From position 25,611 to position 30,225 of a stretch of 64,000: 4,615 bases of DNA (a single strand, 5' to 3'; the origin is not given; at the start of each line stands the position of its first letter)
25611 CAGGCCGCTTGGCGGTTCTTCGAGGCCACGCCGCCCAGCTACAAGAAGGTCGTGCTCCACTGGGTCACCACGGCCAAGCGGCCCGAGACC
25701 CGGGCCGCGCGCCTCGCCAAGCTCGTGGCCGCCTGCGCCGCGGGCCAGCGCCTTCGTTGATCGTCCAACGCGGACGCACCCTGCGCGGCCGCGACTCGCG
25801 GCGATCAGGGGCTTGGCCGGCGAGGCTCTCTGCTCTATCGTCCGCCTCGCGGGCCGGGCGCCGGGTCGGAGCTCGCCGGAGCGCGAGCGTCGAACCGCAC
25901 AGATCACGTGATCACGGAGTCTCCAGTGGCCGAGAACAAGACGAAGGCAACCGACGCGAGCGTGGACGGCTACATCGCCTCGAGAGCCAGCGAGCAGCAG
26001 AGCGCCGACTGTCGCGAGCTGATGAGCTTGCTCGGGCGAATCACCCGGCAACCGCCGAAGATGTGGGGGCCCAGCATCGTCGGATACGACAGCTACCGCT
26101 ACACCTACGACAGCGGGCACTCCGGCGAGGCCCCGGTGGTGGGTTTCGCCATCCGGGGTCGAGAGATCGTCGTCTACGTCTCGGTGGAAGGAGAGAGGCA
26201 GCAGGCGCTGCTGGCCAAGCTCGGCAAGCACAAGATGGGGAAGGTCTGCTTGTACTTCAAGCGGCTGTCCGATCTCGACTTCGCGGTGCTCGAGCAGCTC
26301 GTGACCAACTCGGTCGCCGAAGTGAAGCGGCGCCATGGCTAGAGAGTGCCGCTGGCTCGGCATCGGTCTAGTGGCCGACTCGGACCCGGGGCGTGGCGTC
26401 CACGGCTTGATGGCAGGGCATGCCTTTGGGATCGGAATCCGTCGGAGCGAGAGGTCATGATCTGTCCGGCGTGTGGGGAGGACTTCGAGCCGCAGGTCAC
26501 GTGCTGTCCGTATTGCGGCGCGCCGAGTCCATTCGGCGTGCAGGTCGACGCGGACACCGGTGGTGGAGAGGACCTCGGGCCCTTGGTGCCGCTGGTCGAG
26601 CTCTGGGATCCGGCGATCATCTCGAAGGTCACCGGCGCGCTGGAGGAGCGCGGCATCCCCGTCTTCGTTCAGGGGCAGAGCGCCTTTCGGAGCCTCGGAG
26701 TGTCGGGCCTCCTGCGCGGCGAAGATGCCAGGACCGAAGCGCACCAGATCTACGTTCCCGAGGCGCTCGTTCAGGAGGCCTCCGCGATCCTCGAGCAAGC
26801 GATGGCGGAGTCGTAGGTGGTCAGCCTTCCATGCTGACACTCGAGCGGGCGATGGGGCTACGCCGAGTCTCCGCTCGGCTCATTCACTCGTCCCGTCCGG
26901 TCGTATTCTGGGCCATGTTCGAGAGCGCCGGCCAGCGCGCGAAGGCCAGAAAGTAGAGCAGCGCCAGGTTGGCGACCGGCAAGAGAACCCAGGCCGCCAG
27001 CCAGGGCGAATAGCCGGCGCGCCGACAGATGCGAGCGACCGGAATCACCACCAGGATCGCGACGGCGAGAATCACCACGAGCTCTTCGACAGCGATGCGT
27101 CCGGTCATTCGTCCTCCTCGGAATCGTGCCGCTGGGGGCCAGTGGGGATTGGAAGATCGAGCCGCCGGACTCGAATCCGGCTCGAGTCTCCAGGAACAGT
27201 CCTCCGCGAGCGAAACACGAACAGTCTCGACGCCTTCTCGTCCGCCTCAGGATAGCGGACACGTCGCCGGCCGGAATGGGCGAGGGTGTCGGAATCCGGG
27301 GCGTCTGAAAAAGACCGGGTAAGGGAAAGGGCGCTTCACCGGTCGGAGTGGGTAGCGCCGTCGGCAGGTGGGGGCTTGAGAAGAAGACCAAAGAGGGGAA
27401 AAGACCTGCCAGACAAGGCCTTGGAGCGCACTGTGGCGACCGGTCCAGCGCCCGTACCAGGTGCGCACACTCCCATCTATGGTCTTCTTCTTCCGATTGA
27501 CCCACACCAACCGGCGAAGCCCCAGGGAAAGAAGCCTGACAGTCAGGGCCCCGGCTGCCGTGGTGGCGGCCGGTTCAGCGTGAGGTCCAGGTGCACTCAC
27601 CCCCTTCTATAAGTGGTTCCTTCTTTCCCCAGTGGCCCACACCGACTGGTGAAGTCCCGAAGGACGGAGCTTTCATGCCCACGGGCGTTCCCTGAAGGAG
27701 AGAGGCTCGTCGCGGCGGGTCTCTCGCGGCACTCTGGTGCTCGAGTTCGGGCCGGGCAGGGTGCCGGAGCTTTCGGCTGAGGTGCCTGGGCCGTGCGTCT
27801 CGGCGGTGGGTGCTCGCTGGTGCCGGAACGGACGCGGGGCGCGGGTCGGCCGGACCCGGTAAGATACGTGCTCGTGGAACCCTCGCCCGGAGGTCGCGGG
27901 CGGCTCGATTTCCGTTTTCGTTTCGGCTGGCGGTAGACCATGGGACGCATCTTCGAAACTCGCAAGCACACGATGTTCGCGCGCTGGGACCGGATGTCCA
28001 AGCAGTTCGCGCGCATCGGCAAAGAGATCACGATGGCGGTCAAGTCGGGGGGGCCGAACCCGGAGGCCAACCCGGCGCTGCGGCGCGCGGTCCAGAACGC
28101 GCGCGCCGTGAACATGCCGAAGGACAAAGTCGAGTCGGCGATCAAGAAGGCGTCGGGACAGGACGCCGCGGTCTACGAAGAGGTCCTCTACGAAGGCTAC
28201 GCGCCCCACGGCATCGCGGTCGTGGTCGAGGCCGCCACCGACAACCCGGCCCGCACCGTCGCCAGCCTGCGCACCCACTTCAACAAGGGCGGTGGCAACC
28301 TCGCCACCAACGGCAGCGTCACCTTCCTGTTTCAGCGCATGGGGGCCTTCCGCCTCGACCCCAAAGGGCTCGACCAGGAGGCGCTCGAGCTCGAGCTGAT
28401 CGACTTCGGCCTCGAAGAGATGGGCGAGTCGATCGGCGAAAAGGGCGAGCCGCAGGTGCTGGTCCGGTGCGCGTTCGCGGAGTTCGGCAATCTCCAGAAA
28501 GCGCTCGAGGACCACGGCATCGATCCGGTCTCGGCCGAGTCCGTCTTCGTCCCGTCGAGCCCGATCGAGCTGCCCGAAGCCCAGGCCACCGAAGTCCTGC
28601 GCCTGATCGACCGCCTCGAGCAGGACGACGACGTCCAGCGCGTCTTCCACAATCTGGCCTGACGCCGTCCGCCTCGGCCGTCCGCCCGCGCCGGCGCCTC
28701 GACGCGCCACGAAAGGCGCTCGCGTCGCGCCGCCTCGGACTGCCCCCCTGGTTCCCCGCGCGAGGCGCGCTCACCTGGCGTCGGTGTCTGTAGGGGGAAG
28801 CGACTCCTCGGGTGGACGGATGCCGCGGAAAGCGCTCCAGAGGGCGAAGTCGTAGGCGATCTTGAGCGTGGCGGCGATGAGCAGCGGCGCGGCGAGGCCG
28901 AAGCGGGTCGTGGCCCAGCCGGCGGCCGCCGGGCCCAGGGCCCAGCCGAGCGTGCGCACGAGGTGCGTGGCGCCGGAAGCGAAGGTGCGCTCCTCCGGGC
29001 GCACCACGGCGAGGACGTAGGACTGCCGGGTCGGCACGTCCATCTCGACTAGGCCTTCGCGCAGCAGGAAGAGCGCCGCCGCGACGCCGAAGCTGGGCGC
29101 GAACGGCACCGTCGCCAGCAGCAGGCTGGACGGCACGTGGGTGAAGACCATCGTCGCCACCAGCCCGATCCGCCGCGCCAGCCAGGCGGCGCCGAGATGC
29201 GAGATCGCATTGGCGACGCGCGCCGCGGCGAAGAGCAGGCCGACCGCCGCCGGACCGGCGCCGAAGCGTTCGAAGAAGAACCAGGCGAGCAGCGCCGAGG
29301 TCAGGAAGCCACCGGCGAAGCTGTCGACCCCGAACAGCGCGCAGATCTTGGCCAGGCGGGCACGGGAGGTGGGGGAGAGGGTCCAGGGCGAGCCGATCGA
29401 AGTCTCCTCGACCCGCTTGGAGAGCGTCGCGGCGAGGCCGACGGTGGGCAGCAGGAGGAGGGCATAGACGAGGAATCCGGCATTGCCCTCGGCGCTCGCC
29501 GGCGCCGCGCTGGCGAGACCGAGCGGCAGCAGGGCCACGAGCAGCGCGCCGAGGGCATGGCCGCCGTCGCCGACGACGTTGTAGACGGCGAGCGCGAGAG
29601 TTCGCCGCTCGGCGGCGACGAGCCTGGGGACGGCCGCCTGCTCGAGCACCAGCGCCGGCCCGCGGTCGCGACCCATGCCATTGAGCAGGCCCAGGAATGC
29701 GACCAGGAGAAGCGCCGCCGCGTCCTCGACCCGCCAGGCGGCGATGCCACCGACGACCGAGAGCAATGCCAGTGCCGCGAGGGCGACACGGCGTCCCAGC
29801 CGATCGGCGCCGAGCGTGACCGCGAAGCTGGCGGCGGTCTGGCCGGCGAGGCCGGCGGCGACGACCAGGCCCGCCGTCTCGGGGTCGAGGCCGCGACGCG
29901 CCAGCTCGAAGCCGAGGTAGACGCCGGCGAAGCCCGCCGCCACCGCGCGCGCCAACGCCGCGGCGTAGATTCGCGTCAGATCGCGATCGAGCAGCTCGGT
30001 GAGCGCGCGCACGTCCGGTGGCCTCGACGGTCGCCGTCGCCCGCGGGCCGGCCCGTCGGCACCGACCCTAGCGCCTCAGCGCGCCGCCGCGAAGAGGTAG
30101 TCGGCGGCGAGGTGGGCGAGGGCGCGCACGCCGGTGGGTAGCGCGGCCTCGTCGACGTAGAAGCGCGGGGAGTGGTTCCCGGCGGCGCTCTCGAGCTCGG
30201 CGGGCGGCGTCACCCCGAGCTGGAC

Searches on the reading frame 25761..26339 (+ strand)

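Call 41: search_protein_families(library=pfam, proteins=[window:25761-26339:+], max_evalue=0.0001)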
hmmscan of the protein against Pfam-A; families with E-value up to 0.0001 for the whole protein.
window:25761-26339:+ (193 aa): 1 family
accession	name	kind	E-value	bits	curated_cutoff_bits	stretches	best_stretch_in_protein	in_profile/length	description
PF08818.16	DUF1801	-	1.3e-07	32.4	27.2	1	84-184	5-84/85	Domain of unknown function (DU1801)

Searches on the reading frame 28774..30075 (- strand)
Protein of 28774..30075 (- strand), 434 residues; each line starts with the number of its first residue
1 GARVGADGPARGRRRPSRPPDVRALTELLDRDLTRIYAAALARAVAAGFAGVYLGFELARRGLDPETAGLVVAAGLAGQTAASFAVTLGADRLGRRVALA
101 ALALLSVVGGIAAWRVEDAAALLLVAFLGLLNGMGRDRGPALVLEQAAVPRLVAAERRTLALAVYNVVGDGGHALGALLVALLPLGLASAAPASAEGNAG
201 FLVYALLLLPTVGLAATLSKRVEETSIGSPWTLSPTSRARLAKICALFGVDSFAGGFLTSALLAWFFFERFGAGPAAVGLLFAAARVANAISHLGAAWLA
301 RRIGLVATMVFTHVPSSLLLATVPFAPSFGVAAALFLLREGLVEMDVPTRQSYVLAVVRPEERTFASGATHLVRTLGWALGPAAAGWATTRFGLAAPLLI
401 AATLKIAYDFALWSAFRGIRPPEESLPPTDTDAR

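Call 41: search_protein_families(library=pfam, proteins=[window:28774-30075:-], max_evalue=0.0001)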
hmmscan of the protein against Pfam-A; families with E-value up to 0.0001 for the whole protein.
window:28774-30075:- (434 aa): 1 family
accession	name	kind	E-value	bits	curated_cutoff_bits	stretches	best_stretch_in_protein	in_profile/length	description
PF07690.21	MFS_1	-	1.3e-18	67.5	33.4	2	252-428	8-183/347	Major Facilitator Superfamily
